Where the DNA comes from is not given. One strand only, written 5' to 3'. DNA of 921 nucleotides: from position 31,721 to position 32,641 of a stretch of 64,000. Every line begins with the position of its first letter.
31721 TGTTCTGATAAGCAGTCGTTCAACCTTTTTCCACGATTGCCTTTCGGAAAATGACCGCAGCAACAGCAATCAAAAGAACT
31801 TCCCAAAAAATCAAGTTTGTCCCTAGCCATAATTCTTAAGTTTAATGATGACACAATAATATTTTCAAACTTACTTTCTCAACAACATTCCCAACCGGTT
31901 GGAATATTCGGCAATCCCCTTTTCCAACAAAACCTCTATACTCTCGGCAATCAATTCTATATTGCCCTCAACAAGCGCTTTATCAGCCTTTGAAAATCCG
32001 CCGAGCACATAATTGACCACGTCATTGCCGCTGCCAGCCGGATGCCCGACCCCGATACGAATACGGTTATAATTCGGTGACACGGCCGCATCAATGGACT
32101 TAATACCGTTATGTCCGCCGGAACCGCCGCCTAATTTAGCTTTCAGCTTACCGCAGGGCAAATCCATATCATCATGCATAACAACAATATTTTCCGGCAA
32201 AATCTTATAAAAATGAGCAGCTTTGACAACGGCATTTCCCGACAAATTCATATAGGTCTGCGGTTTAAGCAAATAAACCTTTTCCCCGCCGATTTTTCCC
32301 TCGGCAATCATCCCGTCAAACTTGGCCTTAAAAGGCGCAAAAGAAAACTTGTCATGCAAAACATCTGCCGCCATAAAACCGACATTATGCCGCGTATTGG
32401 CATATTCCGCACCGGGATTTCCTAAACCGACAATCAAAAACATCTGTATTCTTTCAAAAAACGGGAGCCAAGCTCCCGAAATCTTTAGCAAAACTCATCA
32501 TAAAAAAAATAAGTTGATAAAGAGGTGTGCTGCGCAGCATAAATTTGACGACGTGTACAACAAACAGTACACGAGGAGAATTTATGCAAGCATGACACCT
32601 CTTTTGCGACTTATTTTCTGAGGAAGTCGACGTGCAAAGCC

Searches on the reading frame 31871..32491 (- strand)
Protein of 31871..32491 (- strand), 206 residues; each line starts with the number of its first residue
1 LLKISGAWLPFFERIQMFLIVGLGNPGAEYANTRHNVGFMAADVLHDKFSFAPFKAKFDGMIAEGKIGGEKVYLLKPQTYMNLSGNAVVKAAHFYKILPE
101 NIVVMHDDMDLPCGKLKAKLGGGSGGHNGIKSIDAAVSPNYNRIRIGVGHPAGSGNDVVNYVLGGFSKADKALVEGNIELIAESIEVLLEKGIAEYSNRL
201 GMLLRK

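Call 17: search_protein_families(library=pfam, proteins=[window:31871-32491:-], max_evalue=0.0001)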
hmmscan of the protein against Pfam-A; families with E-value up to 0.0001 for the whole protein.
window:31871-32491:- (206 aa): 1 family
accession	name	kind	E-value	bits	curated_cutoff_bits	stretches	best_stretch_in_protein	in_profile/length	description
PF01195.25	Pept_tRNA_hydro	-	4.7e-66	222.6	27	1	19-199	1-181/183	Peptidyl-tRNA hydrolase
